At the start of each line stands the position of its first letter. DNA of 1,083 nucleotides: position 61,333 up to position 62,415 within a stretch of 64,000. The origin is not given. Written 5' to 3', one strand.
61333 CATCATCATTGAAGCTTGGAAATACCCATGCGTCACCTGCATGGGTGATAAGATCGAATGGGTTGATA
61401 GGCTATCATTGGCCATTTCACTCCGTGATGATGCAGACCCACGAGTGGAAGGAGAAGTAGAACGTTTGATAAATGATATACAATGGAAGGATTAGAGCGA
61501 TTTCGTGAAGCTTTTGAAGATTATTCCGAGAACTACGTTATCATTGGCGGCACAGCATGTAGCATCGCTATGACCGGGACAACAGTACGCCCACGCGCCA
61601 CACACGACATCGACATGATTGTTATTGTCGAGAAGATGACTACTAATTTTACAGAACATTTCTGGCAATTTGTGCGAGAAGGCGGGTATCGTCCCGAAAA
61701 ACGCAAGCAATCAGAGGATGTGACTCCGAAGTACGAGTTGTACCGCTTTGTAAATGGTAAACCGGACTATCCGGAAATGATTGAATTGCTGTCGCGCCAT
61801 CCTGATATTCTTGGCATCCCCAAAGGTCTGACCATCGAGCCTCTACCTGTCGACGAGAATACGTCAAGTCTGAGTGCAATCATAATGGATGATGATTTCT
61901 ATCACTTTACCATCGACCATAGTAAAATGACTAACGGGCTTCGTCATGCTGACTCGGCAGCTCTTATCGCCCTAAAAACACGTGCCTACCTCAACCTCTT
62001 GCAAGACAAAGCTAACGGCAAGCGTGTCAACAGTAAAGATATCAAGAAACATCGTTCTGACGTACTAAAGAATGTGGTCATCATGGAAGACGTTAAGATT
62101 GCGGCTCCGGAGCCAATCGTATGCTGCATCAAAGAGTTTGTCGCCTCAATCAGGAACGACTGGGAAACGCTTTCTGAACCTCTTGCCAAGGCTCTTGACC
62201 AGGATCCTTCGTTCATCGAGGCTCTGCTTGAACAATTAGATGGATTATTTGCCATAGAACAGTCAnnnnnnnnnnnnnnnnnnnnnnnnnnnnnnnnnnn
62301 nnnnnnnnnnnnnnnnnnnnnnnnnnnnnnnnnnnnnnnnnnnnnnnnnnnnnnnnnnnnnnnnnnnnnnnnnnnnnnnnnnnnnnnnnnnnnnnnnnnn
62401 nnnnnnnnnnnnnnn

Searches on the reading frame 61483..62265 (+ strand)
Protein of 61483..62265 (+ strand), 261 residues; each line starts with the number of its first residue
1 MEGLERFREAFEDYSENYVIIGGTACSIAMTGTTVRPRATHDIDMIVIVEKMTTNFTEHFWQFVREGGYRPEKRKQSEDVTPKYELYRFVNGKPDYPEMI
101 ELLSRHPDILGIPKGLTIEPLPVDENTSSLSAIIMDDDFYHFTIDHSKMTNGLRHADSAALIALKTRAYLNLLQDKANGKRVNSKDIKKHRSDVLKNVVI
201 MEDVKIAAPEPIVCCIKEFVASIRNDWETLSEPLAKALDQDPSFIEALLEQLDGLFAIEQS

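Call 3: search_protein_families(library=pfam, proteins=[window:61483-62265:+], max_evalue=1)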
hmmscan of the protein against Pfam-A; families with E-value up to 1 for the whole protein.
window:61483-62265:+ (261 aa): 1 family
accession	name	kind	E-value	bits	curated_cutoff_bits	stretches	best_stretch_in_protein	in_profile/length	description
PF19502.5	DUF6036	-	0.023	14.9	23.6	1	16-50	20-49/164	Nucleotidyltransferase of unknown function (DUF6036)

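Call 4: search_protein_families(library=padloc, proteins=[window:61483-62265:+], max_evalue=1)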
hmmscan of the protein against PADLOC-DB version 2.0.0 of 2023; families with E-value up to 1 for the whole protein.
window:61483-62265:+ (261 aa): 1 family
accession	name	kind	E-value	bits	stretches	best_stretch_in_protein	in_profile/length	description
PDLC04516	PDC-M21B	-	0.034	11.8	1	12-69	21-78/234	-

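Call 5: search_protein_families(library=ncbifam, proteins=[window:61483-62265:+], max_evalue=1)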
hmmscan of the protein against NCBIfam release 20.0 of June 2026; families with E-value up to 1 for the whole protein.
window:61483-62265:+ (261 aa): 0 families

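Call 10: find_homologous_proteins(query=window:61483-62265:+, max_evalue=0.001)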
Query window:61483-62265:+ (261 aa): 1300 proteins with E <= 0.001 among 1955 candidates; the best 120 are listed.
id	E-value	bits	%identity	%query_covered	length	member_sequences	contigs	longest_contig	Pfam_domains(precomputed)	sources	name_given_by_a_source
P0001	2.6e-156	537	92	100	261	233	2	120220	-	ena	-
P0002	2.6e-156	537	92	100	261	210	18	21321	-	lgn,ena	-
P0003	3.5e-155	533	92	100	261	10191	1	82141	-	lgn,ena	-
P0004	3.1e-147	507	85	100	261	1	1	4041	-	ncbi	-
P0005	1.0e-146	505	85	100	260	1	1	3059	-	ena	-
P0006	1.9e-146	504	85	100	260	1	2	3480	-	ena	-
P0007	2.6e-146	504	85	100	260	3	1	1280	-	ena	-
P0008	4.9e-146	503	87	99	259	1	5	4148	-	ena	-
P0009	1.6e-145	501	85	100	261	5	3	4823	-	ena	-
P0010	2.3e-145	501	86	99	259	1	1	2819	-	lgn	-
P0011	3.6e-145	500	85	100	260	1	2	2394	-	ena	-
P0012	4.5e-145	500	86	99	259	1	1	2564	-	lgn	-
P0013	3.2e-144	497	85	99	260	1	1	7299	-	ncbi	-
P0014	6.3e-144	496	84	100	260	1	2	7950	-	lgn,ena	-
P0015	8.7e-144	496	84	100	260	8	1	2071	-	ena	-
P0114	1.2e-124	433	75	100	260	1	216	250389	-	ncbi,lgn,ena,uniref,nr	ncbi:hypothetical protein HMPREF1212_04730 [Parabacteroides sp. HGS0025]|uniref:hypothetical protein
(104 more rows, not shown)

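Call 12: find_related_loci(query=A1, collection=genome_contigs, flank=6000)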
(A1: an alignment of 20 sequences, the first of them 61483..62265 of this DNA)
Query A1 (261 aa) in genome_contigs; peptide patterns used: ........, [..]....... (x = any residue, [..] = any of these).
369 stretches matched a pattern; 306 encode a relative of the query (tblastn E <= 1e-3); the best 80 are kept; 80 distinct loci.
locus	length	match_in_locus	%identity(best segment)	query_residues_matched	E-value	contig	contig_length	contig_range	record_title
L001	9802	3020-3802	92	1-261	8e-165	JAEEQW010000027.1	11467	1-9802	MAG: Bacteroidales bacterium isolate Tb.RUG.344 NODE_24978_length_11467_cov_2.200176, whole genome shotgun sequence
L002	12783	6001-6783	92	1-261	1e-164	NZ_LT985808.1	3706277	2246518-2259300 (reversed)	Bacteroides sp. Marseille-P3684 strain Marseille-P4684, whole genome shotgun sequence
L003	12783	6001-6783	92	1-261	2e-164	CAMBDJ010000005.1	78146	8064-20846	MAG: uncultured Bacteroidales bacterium isolate SRR17382097_bin.64_metaWRAP_v1.3_MAG genome assembly, contig: ERZ1054465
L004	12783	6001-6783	91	1-261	4e-163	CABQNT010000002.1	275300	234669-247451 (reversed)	MAG TPA_asm: uncultured Prevotella sp. isolate MGYG-HGUT-00760 genome assembly, contig: GUT_GENOME027309_2, whole genome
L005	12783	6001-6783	91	1-261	3e-163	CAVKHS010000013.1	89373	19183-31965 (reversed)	Paratractidigestivibacter sp. isolate SID5469-1_cleanbin_000005 genome assembly, contig: Spades_SID5469-1_contig_147, wh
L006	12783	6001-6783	92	1-261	5e-163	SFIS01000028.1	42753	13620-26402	MAG: Bacteroidales bacterium isolate W1P25.010 Contig429, whole genome shotgun sequence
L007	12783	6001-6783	91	1-261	6e-163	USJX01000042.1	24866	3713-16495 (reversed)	uncultured Prevotella sp. isolate UMGS1787 genome assembly, contig: NODE_740_length_24866_cov_33.482689, whole genome sh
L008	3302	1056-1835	91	1-260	1e-169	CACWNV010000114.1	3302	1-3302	MAG: uncultured Prevotellaceae bacterium isolate RUG10753 genome assembly, contig: RUG10753_asm_114, whole genome shotgu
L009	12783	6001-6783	90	1-261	9e-162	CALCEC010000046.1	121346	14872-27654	MAG TPA_asm: uncultured Bacteroidales bacterium isolate SRR6425795_bin.109_CONCOCT_v1.1_MAG genome assembly, contig: ERZ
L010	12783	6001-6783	91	1-261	1e-161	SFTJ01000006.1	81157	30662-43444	MAG: bacterium isolate W1P28.007 Contig36, whole genome shotgun sequence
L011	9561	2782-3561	90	1-260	4e-161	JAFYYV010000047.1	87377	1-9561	MAG: Prevotella sp. isolate RGIG7546 Water_buffalos_Omasum-1__c503896, whole genome shotgun sequence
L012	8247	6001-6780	87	1-260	7e-157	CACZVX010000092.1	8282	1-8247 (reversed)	MAG: uncultured Prevotellaceae bacterium isolate RUG12994 genome assembly, contig: RUG12994_asm_92, whole genome shotgun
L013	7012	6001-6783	87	1-261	5e-157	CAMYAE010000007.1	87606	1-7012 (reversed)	MAG TPA_asm: uncultured Bacteroidales bacterium isolate SRR17635465_bin.12_metaWRAP_v1.3_MAG genome assembly, contig: ER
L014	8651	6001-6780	86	1-260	7e-156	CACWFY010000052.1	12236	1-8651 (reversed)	MAG: uncultured Bacteroidales bacterium isolate RUG10553 genome assembly, contig: RUG10553_asm_52, whole genome shotgun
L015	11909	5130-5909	86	1-260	9e-155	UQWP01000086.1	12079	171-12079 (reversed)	uncultured Prevotella sp. isolate UMGS712 genome assembly, contig: NODE_270_length_12079_cov_4.496091, whole genome shot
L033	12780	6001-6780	73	1-260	2e-131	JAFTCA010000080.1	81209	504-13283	MAG: Bacteroidales bacterium isolate RGIG3681 Goat_Rumen.Co__c1999083, whole genome shotgun sequence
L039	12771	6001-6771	76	1-258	7e-129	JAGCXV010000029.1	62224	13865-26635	MAG: Bacteroidales bacterium isolate RGIG10221 Yak_Rumen-5__c615362, whole genome shotgun sequence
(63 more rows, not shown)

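Call 15: search_solved_structures(query=A1, max_evalue=10, show_alignments=3)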
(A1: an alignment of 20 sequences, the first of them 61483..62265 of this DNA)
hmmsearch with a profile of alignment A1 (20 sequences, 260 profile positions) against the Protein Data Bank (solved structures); distinct sequences matched with E-value up to 10: 1.
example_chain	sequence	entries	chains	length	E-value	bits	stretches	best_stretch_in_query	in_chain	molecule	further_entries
6iic_D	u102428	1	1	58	0.92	12.2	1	205-256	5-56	VP4 of Mud crab dicistrovirus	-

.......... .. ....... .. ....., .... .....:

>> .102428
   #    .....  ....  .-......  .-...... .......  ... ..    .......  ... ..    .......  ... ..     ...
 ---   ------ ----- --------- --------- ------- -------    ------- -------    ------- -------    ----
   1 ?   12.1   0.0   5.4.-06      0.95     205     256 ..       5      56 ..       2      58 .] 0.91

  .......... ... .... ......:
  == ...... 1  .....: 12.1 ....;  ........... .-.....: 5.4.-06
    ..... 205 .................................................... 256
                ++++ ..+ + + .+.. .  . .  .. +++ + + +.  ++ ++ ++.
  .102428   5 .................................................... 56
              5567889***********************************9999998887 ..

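Call 25: find_encoding_contigs(protein=P0114, flank=10000, max_places=8)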
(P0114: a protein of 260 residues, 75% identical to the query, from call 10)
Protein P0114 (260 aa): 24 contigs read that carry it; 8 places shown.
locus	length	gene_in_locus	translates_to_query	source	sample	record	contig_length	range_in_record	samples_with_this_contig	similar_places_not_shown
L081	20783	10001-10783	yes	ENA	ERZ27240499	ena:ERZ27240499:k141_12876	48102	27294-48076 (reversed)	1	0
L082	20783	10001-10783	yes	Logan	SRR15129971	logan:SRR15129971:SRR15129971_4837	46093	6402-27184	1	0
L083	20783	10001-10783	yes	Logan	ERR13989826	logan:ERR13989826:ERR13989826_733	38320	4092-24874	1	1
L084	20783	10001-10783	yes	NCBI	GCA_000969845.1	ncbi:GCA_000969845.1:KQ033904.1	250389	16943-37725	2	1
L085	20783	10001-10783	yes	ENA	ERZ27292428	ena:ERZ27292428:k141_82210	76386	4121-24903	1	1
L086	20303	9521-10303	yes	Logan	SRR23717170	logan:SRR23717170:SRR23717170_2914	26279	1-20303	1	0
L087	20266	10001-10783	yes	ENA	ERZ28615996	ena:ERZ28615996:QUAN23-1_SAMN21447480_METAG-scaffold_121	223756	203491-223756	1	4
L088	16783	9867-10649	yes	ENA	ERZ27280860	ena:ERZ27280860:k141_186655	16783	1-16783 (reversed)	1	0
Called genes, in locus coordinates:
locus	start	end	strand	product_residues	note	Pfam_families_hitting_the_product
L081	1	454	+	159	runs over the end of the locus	?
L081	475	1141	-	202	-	-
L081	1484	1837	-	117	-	PF00436:SSB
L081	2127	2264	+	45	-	-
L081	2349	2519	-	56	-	-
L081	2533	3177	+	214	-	PF00717:Peptidase_S24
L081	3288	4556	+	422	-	PF00817:IMS, PF11799:IMS_C, PF13438:DUF4113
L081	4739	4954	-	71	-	-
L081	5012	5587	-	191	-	PF04002:RadC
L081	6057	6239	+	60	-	-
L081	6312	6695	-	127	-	-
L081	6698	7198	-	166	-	-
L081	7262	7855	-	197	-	-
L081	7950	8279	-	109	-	-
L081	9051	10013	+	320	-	-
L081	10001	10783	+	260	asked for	-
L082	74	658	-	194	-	-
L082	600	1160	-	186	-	-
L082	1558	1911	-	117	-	PF00436:SSB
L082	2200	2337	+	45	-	-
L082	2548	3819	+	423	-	PF13175:AAA_15 (faint), PF13304:AAA_21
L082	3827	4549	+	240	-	PF13707:RloB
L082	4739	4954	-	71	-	-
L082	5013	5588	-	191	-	PF04002:RadC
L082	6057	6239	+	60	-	-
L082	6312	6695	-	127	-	-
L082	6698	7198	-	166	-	-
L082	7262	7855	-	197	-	-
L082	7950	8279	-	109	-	-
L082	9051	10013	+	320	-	-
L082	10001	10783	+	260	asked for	-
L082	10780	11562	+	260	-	PF00149:Metallophos, PF12850:Metallophos_2 (faint)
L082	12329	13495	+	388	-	PF17293:Arm-DNA-bind_5, PF13102:Phage_int_SAM_5, PF00589:Phage_integrase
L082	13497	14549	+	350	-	-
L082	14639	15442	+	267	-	-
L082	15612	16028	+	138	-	PF12728:HTH_17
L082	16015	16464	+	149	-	PF12728:HTH_17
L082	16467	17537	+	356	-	PF13481:AAA_25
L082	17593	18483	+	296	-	PF01807:Zn_ribbon_DnaG (weak), PF13155:Toprim_2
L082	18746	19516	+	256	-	PF17194:AbiEi_3_N, PF11459:AbiEi_3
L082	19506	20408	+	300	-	PF08843:AbiEii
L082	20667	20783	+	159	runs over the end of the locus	-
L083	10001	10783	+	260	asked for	-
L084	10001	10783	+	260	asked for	-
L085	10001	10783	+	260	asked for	-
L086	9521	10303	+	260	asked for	-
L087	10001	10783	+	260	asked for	-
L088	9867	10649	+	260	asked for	-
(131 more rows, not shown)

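Call 27: predict_structure(alignment_id=A1)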
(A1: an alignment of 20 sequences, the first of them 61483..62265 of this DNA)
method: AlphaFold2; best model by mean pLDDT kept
length: 261 residues; sequences in the alignment: 20
mean_pLDDT: 59.3   pTM: 0.60
mean pLDDT of the five models: 59.3, 55.4, 54.8, 53.6, 53.0
residues with pLDDT >= 90: 48; 70-90: 65; 50-70: 16; < 50: 132
segments of 3 or more residues with pLDDT < 50: 1-53, 61-135
pLDDT, mean of each block of 10 residues (from residue 1): 42 43 29 24 40 49 42 39 37 36 34 26 39 54 71 66 83 80 76 84 86 94 95 89 94 91 51
secondary structure, 60 per line:
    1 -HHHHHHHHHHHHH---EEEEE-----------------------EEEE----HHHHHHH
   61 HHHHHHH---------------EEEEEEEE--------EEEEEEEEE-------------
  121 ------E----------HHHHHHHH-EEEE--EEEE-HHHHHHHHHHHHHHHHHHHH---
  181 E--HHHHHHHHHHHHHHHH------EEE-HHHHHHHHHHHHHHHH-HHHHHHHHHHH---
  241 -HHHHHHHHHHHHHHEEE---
elements in order: H2-14 E18-22 E46-49 H54-67 E83-90 E99-107 H138-145 E147-150 E153-156 H158-177 H184-199 E206-208 H210-225 H227-237 H242-255 E256-258

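Call 31: search_protein_representatives(alignment_id=A1)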
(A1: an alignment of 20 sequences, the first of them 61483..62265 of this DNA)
Query: 20 sequences, 260 profile positions. Proteins with E-value up to 0.001 (for the whole library): 2353; up to 1e-10: 1346; up to 1e-30: 352. The best 150 are listed.
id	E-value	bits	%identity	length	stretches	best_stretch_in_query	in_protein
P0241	8.7e-90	317.1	-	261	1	3-259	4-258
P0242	3.3e-86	305.3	-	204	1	1-155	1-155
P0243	1.0e-77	277.5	-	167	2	1-103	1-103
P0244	2.5e-77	276.3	-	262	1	1-259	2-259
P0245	2.3e-75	269.8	-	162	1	99-259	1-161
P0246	2.9e-75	269.5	-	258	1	3-241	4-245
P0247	4.6e-70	252.4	-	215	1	2-184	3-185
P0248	5.4e-68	245.6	-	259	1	2-225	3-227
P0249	5.8e-67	242.3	-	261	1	2-258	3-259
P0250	6.5e-66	238.8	-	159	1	86-209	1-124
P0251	3.5e-64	233.2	-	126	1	135-259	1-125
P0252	1.2e-62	228.1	-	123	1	1-119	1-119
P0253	2.2e-62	227.3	-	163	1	134-259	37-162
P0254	2.7e-62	227.0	-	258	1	2-258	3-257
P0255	1.7e-60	221.1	-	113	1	86-196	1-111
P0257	4.6e-60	219.6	-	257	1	2-222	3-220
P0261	1.5e-56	208.1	-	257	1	2-227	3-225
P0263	3.6e-56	206.9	-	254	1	2-227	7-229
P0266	5.9e-55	202.9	-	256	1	2-256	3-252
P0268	6.0e-54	199.6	-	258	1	2-234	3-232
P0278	4.7e-51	190.2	-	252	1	2-209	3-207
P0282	2.7e-50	187.7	-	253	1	2-225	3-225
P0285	7.3e-50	186.2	-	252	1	2-227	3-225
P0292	2.6e-48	181.1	-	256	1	2-240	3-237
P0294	1.1e-47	179.2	-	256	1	3-228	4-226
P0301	4.2e-47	177.2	-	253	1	2-222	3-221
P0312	1.3e-46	175.5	-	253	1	2-226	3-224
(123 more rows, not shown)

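Call 33: search_protein_families(library=pfam, alignment_id=A3, max_evalue=0.01)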
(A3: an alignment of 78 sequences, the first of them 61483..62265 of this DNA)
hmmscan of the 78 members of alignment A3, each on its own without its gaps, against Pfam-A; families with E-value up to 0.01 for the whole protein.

A. member 1, window:61483-62265:+ (261 aa): 0 families

B. families by the number of members that match (of 78 scanned): 1 family
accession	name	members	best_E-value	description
PF08843.17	AbiEii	25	1.2e-06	Nucleotidyl transferase AbiEii toxin, Type IV TA system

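Call 34: search_solved_structures(query=A3, max_evalue=10, show_alignments=4)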
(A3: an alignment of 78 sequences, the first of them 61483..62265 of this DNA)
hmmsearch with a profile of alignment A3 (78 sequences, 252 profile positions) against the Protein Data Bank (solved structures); distinct sequences matched with E-value up to 10: 2.
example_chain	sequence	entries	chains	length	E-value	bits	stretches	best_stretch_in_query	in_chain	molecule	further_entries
5uvd_A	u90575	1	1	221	0.094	15.4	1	8-52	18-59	Nucleotidyltransferase-like protein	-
8an4_A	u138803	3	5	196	0.31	13.7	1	5-53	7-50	Bacterial toxin | Nucleotidyl transferase AbiEii/AbiGii toxin family protein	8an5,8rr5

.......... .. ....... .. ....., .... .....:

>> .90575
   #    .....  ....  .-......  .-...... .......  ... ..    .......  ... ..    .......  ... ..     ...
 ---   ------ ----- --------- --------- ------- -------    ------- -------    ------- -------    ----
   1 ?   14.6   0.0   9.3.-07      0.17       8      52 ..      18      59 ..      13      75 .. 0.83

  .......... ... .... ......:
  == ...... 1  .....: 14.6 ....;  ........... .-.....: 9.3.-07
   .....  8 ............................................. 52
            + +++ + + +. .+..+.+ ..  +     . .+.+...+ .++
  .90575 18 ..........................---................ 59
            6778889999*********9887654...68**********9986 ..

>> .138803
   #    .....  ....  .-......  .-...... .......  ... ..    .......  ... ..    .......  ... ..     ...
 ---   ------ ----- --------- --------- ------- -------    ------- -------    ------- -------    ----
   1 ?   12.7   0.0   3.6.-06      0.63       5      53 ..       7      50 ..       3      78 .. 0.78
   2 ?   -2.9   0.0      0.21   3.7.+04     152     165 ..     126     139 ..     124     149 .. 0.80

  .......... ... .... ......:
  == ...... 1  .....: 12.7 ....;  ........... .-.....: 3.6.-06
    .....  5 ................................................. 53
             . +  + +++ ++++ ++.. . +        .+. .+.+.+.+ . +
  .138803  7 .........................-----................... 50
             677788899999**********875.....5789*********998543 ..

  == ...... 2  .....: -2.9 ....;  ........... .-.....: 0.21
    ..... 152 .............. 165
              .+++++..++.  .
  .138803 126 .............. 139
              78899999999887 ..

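Call 40: find_related_loci(query=A1, collection=viral_contigs, flank=8000)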
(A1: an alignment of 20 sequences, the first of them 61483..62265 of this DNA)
Query A1 (261 aa) in viral_contigs; peptide patterns used: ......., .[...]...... (x = any residue, [..] = any of these).
29 stretches matched a pattern; 11 encode a relative of the query (tblastn E <= 1e-3); 11 distinct loci.
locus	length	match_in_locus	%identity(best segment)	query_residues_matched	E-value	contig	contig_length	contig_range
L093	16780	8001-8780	86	1-260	1e-154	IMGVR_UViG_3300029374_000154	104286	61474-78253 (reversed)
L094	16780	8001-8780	73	1-260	2e-135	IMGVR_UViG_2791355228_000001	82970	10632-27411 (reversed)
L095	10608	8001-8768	71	1-256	3e-128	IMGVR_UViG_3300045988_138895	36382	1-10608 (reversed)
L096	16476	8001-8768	71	1-256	3e-128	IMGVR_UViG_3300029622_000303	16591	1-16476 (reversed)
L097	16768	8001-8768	71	1-256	3e-128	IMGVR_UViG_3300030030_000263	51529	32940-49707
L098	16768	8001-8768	71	1-256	3e-128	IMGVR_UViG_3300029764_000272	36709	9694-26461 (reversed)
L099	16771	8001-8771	56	3-260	3e-87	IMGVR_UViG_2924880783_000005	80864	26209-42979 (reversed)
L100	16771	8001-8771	56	3-260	3e-87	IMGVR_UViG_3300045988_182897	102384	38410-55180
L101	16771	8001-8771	56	3-260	8e-87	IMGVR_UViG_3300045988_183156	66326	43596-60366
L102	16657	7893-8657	51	3-259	1e-83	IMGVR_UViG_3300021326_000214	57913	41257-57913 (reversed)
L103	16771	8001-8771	56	3-260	3e-87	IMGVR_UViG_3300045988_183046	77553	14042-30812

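Call 42: fold_search(model_id=the predicted structure, library=pdb)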
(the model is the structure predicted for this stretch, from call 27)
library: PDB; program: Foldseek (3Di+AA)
matches with E <= 10: 291; with E <= 0.001: 0
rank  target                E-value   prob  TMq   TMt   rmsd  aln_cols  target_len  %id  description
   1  4p37_A                2.3e-01  0.25  0.27  0.17  13.3       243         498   11  Crystal structure of the Megavirus polyadenylate synthase (released 2015-04-01)
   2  9mg8_B                3.4e-01  0.11  0.11  0.08  15.6       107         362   15  Crystal Structure of b-iTHR-110 (released 2025-12-17)
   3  4wse_A                3.8e-01  0.28  0.31  0.19  11.8       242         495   12  Crystal structure of the Mimivirus polyadenylate synthase (released 2015-04-01)
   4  7jpn_G                4.5e-01  0.21  0.17  0.25   7.5       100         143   15  Cryo-EM structure of Arpin-bound Arp2/3 complex (released 2022-02-09)
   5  4p37_B                6.4e-01  0.12  0.25  0.16  13.4       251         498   10  Crystal structure of the Megavirus polyadenylate synthase (released 2015-04-01)
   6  9y66_C                7.6e-01  0.02  0.10  0.05  26.9       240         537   14  attLsym bound serine integrase complex in the dimeric state (released 2026-02-04)
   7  8g9j                  8.5e-01  0.28  0.19  0.24   6.9       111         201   11  Geometrically programmable nanomaterial construction using regularized protein building blocks (released 2024-03-13)
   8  6yw7_G                8.5e-01  0.18  0.16  0.23   7.3        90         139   18  Cryo-EM structure of the ARP2/3 1A5C isoform complex. (released 2020-07-22)
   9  2p9p_G                8.5e-01  0.14  0.17  0.28  13.2       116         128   14  Crystal Structure of bovine Arp2/3 complex co-crystallized with ADP (released 2007-05-29)
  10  2p9i_G                9.0e-01  0.15  0.17  0.26   7.5       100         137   16  Crystal Structure of bovine Arp2/3 Complex co-crystallized with ADP and crosslinked with gluteraldehyde (released 2007-05-29)
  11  3dxm_G                9.5e-01  0.16  0.16  0.24   7.3        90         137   18  Structure of Bos taurus Arp2/3 Complex with Bound Inhibitor CK0993548 (released 2009-07-28)
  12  8g9k_B                9.5e-01  0.16  0.18  0.21   7.6       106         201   18  Geometrically programmable nanomaterial construction using regularized protein building blocks (released 2024-03-13)
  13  1k8k_G                1.1e+00  0.15  0.16  0.24   7.2        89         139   18  Crystal Structure of Arp2/3 Complex (released 2001-12-07)
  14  8g9k_A                1.1e+00  0.15  0.18  0.21   7.4       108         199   18  Geometrically programmable nanomaterial construction using regularized protein building blocks (released 2024-03-13)
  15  4wse_B                1.2e+00  0.13  0.29  0.18  12.1       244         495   12  Crystal structure of the Mimivirus polyadenylate synthase (released 2015-04-01)
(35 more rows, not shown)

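Call 44: find_related_loci(query=A5, collection=metagenome_contigs, flank=6000)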
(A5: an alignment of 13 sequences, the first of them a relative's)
Query A5 (253 aa) in metagenome_contigs; peptide patterns used: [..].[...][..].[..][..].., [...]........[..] (x = any residue, [..] = any of these).
600 stretches matched a pattern (row limit reached: there are more); 579 encode a relative of the query (tblastn E <= 1e-3); the best 80 are kept; 80 distinct loci.
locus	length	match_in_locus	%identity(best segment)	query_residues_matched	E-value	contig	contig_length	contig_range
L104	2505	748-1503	77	1-253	7e-142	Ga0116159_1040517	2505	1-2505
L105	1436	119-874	74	1-253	3e-141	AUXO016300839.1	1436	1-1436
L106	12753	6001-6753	75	1-252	1e-129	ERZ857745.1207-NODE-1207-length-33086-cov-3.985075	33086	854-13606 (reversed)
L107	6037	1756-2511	74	1-253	2e-129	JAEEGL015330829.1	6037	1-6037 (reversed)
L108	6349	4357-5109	73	1-252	9e-129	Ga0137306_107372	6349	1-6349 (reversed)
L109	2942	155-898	76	4-252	6e-133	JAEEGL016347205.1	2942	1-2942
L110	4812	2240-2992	73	1-252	8e-129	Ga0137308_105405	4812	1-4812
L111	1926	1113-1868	74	1-253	4e-136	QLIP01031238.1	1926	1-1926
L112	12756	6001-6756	73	1-253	2e-124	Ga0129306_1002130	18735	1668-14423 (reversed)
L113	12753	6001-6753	69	1-252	1e-120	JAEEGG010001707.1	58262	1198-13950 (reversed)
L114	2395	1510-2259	72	1-252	4e-126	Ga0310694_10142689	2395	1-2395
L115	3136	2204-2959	70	1-253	1e-123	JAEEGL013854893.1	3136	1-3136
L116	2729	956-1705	67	1-253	5e-119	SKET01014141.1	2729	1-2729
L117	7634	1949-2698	67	1-253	1e-114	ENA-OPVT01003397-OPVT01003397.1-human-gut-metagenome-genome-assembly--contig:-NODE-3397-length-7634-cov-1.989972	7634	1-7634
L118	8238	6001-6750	67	1-253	1e-114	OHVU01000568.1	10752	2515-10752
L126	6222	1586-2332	65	1-252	3e-112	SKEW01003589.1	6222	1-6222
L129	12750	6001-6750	66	1-253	6e-112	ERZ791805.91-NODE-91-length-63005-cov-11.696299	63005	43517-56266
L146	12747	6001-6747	65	1-252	5e-110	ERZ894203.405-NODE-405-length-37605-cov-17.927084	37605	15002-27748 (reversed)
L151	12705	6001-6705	66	1-237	4e-109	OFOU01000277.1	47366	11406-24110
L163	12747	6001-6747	61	1-252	8e-101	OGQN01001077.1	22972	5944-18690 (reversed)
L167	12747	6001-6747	60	1-252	3e-100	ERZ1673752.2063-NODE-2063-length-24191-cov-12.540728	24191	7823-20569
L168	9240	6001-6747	59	1-252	2e-99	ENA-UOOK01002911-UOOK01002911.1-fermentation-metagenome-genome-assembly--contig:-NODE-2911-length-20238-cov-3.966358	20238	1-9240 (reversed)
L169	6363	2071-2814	58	1-252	5e-99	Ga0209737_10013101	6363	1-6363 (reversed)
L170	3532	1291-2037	58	1-252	4e-100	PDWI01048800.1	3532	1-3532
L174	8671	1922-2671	59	1-253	3e-98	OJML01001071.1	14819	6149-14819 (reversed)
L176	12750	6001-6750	59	1-253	5e-97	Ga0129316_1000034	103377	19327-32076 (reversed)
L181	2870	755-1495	61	1-247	6e-99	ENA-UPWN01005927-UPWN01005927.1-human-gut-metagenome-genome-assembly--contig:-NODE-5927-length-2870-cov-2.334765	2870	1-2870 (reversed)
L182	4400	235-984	60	1-253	1e-96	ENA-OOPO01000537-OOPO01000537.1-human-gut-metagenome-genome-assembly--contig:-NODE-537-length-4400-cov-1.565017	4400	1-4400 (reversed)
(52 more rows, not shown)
